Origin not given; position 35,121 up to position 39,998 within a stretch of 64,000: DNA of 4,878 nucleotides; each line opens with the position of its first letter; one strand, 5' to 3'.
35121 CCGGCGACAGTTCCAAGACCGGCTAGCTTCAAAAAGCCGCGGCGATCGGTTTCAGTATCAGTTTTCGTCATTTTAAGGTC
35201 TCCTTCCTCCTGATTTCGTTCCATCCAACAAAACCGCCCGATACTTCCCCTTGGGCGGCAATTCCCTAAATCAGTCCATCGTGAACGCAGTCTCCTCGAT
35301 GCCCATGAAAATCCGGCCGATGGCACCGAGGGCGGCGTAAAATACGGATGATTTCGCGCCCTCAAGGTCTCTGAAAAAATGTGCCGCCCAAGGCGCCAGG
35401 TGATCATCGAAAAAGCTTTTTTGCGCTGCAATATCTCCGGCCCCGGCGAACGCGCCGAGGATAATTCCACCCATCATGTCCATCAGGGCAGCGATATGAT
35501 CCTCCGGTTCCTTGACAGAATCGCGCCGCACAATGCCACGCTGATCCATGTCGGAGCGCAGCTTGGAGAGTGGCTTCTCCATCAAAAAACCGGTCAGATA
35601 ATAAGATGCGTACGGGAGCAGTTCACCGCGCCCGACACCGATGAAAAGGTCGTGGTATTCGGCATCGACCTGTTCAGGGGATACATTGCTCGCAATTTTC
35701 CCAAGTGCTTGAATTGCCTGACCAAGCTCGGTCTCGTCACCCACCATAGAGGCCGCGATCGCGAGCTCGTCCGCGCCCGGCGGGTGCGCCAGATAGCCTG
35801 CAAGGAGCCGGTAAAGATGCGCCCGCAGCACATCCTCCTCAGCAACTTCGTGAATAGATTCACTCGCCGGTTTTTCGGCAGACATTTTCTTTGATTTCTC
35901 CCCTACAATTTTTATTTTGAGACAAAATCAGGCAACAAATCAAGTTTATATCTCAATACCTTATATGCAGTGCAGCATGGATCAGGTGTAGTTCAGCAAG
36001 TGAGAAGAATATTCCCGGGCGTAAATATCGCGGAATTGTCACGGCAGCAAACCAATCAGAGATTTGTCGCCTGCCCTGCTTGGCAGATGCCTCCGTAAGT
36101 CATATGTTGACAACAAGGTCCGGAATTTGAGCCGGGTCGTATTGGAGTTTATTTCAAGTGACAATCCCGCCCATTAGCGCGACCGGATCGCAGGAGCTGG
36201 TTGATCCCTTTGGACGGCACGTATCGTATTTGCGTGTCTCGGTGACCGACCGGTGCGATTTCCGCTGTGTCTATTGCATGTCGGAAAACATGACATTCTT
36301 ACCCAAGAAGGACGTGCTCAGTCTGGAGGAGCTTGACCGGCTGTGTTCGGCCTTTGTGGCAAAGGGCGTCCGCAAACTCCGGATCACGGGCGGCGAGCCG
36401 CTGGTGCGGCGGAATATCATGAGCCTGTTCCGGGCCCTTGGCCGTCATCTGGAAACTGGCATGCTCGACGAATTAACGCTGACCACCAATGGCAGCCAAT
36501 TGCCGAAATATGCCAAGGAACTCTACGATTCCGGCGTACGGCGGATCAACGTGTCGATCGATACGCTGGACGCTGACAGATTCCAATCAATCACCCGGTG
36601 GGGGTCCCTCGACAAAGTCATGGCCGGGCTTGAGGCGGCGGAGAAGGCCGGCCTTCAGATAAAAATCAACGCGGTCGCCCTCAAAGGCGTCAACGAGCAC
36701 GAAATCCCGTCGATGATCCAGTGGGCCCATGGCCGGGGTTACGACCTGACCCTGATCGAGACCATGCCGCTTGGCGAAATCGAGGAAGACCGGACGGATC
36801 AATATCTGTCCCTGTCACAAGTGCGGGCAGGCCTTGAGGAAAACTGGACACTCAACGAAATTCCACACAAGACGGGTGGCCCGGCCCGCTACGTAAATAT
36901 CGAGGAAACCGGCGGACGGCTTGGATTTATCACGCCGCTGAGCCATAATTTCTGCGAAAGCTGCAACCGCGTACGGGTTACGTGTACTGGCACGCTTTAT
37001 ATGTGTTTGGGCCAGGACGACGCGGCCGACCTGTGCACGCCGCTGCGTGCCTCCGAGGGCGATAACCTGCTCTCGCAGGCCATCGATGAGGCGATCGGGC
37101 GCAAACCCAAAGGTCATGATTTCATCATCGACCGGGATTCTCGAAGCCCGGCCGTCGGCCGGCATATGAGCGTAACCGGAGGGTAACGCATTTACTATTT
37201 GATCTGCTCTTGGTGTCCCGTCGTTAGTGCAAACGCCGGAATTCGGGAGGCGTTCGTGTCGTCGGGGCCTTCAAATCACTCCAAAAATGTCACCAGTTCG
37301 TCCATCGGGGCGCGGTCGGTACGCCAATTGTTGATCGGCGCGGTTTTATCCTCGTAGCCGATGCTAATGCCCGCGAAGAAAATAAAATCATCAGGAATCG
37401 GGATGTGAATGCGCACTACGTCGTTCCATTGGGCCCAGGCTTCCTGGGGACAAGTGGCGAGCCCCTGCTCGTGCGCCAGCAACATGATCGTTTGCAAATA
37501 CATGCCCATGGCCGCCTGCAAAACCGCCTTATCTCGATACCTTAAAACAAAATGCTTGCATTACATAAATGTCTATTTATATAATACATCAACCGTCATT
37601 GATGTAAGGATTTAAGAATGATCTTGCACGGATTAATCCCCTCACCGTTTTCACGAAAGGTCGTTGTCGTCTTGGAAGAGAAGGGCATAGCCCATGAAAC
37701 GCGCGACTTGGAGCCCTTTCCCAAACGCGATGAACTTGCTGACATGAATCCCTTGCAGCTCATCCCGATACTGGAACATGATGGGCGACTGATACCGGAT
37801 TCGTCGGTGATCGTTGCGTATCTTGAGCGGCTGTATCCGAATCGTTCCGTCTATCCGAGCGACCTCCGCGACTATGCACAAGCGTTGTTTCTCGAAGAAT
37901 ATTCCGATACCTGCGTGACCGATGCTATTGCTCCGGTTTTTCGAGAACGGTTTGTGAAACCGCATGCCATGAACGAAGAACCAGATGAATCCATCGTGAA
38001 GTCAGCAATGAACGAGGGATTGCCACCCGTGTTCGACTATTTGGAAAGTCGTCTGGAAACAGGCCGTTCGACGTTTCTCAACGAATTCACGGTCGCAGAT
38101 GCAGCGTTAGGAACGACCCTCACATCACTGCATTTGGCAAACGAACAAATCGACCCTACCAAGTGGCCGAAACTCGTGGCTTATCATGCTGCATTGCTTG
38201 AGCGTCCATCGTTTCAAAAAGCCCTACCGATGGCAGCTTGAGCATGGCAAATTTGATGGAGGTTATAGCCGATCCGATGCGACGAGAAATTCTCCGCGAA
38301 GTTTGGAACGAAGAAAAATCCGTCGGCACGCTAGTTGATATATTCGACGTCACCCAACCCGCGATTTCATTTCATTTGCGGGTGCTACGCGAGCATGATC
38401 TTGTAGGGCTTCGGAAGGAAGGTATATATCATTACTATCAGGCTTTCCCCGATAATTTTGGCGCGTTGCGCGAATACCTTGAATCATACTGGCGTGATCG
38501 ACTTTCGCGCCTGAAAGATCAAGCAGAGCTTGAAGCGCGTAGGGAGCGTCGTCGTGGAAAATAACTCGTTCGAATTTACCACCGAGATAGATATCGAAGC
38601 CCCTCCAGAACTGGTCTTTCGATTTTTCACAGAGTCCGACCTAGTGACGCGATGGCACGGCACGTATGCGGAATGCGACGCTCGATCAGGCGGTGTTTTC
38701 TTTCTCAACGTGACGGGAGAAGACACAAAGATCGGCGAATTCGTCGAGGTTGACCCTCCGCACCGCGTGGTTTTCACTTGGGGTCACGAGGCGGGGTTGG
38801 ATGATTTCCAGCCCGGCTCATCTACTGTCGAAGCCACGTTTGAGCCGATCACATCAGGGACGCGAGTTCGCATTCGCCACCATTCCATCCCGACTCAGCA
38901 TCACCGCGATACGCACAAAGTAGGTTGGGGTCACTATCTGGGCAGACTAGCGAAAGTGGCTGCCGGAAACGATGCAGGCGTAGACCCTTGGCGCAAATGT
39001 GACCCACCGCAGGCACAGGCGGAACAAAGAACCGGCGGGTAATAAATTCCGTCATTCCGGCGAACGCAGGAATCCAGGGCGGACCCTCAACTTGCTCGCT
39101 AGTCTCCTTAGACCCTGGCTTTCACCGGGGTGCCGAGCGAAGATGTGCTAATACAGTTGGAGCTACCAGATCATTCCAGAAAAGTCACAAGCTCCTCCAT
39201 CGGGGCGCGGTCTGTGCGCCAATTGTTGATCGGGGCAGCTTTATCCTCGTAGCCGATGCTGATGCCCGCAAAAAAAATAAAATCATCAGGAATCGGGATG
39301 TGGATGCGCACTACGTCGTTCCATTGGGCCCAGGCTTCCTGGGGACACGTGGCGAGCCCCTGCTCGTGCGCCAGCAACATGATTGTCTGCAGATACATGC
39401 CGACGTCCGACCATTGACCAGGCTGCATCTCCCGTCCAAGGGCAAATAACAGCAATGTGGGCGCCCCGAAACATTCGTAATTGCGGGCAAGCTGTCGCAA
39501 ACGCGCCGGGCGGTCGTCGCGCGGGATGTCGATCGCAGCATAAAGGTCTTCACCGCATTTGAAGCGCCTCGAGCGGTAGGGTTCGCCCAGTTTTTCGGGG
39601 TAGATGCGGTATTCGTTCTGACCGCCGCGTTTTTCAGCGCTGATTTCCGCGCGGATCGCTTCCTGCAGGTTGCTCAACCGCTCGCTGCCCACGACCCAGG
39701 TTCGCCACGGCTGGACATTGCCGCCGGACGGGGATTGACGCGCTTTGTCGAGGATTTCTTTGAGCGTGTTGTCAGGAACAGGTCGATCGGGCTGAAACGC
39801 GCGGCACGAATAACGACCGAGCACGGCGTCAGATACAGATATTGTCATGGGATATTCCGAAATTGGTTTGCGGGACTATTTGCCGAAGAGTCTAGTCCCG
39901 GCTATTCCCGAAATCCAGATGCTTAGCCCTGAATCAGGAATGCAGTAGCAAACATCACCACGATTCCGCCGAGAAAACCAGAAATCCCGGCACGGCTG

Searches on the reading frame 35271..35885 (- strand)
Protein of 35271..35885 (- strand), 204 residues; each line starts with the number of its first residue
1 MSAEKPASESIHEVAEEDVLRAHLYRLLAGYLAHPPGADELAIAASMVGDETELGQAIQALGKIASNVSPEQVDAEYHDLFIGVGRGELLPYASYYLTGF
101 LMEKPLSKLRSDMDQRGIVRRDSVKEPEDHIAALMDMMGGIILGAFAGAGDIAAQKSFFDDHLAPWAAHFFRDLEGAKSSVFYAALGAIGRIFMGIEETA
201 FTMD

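Call 7: search_protein_families(library=pfam, proteins=[window:35271-35885:-], max_evalue=0.01)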
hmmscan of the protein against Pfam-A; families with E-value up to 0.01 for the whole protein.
window:35271-35885:- (204 aa): 1 family
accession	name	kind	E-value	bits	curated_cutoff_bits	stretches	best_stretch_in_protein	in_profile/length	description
PF02613.20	Nitrate_red_del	-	2.2e-31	109.2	22.2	1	51-171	5-135/136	Nitrate reductase delta subunit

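Call 22: search_protein_families(library=ncbifam, proteins=[window:35271-35885:-], max_evalue=0.001)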
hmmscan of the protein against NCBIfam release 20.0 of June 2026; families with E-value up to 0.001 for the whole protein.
window:35271-35885:- (204 aa): 3 families
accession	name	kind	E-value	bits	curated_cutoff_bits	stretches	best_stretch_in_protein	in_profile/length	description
NF003442.0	PRK04976.1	equivalog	9.8e-17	61.6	132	1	71-190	75-197/211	molecular chaperone TorD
NF008632.0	PRK11621.1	equivalog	2.6e-11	43.5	162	1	63-191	58-182/203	Tat proofreading chaperone DmsD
TIGR03482.1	DMSO_red_II_cha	subfamily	1.2e-07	31.9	152.3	1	21-189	2-180/197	DMSO reductase family type II enzyme chaperone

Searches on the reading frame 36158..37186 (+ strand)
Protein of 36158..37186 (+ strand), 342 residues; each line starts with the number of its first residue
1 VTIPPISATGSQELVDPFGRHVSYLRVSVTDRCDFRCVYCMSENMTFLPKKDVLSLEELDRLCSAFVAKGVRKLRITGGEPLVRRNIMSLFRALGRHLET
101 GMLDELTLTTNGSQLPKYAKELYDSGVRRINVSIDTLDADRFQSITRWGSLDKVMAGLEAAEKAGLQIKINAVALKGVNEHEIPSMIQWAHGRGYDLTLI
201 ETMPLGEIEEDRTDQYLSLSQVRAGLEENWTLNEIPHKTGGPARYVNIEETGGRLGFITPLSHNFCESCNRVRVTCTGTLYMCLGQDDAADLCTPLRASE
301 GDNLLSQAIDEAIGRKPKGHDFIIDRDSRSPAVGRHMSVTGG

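Call 22: search_protein_families(library=ncbifam, proteins=[window:36158-37186:+], max_evalue=0.001)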
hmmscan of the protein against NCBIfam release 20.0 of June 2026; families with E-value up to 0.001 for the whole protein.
window:36158-37186:+ (342 aa): 62 families (the best 25 are shown)
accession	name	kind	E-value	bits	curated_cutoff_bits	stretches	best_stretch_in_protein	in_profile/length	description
TIGR02666.1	moaA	equivalog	1.2e-109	366.4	284.05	1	14-342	1-336/336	GTP 3',8-cyclase MoaA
TIGR02668.1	moaA_archaeal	equivalog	1.5e-69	234.3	325.25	1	14-315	1-297/303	GTP 3',8-cyclase MoaA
NF001199.0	PRK00164.2-1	equivalog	7e-65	219.2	231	1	13-316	2-301/308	GTP 3',8-cyclase MoaA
TIGR04545.1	rSAM_ahbD_hemeb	equivalog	2.5e-18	66.6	500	1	28-194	5-166/339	heme b synthase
TIGR04311.1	rSAM_Geo_metal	subfamily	6.9e-18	64.9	400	1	24-202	4-186/423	radical SAM/SPASM family putative metalloenzyme maturase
NF050035.1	rSAM_WgK_link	exception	4.3e-17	62.2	650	1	25-169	11-151/367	radical SAM/SPASM peptide maturase WgkB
TIGR04466.1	rSAM_BlsE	equivalog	6.2e-16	58.8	400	1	24-174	4-147/327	cytosylglucuronate decarboxylase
TIGR04317.1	W_rSAM_matur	equivalog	6.3e-16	58.4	380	1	21-168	2-143/349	tungsten cofactor oxidoreductase radical SAM maturase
NF045646.2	rSAM_Se_TrsS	equivalog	8.8e-15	54.2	490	1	27-193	90-254/441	radical SAM (seleno)protein TrsS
NF045702.1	rSAM_GDGT_ether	equivalog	1.1e-14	54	450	1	25-191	88-254/486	tetraether lipid synthase Tes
NF038283.1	viperin_w_prok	equivalog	3.5e-14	52.6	180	1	29-182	8-170/281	viperin family antiviral radical SAM protein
TIGR04546.1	rSAM_ahbC_deAc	equivalog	7.1e-14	51.4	650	1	28-188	44-198/390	12,18-didecarboxysiroheme deacetylase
TIGR04347.1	pseudo_SAM_Halo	equivalog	3.7e-13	49.5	525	1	28-211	43-220/390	TIGR04347 family pseudo-SAM/SPASM protein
TIGR04055.1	rSAM_NirJ2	equivalog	4.7e-13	49.4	500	1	29-190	6-161/326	putative heme d1 biosynthesis radical SAM protein NirJ2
NF049973.1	radical_Rv1681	equivalog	8.1e-13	48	380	1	32-182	81-226/326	Rv1681 family radical SAM protein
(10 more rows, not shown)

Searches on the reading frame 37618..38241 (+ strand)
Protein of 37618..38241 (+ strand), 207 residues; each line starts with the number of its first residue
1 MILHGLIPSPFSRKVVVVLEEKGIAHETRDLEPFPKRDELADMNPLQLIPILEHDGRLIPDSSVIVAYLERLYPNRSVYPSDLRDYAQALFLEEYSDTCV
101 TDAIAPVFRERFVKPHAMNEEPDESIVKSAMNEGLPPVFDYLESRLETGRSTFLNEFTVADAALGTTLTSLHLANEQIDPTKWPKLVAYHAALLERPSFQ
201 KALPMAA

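Call 58: search_protein_families(library=pfam, proteins=[window:37618-38241:+], max_evalue=0.001)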
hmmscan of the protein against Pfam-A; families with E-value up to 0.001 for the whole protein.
window:37618-38241:+ (207 aa): 6 families
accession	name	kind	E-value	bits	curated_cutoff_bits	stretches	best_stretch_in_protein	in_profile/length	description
PF13417.12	GST_N_3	-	5.3e-19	68.8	22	1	3-76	1-74/75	Glutathione S-transferase, N-terminal domain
PF13409.12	GST_N_2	-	6.7e-17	62.3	25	1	9-71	2-69/70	Glutathione S-transferase, N-terminal domain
PF02798.26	GST_N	-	3.6e-10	40.5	20.9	1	2-71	4-76/76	Glutathione S-transferase, N-terminal domain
PF14497.11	GST_C_3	-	1.4e-07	32.1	21.6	1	109-200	4-98/104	Glutathione S-transferase, C-terminal domain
PF13410.11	GST_C_2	-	1.7e-07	31.7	24.9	1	133-192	9-69/69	Glutathione S-transferase, C-terminal domain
PF00043.30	GST_C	-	0.00025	21.7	20.7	1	102-197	3-93/93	Glutathione S-transferase, C-terminal domain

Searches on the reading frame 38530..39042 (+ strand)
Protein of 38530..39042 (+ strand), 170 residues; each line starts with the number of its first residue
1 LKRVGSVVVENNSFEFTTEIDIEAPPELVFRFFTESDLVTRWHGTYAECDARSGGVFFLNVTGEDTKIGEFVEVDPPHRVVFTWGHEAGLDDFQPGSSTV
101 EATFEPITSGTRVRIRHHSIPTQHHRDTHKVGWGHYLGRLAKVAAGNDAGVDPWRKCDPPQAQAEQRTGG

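Call 58: search_protein_families(library=pfam, proteins=[window:38530-39042:+], max_evalue=0.001)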
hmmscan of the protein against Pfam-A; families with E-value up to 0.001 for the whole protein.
window:38530-39042:+ (170 aa): 2 families
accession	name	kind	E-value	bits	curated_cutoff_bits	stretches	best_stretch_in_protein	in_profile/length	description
PF08327.17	AHSA1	-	3.3e-28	98.9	22.1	1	24-143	2-123/125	Activator of Hsp90 ATPase homolog 1-like protein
PF10604.15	Polyketide_cyc2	-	6.6e-10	39.9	27.4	1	14-116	2-105/142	Polyketide cyclase / dehydrase and lipid transport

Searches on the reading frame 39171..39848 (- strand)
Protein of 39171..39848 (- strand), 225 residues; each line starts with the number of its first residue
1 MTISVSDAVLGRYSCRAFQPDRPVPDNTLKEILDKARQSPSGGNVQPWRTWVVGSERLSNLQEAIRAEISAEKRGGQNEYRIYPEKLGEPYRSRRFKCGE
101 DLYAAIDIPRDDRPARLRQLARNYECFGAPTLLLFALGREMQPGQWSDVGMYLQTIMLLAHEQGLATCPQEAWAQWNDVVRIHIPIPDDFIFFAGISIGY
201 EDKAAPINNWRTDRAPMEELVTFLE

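Call 58: search_protein_families(library=pfam, proteins=[window:39171-39848:-], max_evalue=0.001)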
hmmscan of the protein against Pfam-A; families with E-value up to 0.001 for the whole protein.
window:39171-39848:- (225 aa): 2 families
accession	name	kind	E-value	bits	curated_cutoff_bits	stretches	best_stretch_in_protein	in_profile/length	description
PF00881.29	Nitroreductase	-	8.6e-30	104.6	23.5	1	10-200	2-167/167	Nitroreductase family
PF14512.11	TM1586_NiRdase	-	8.3e-07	29.3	27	0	142-222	77-150/215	Putative TM nitroreductase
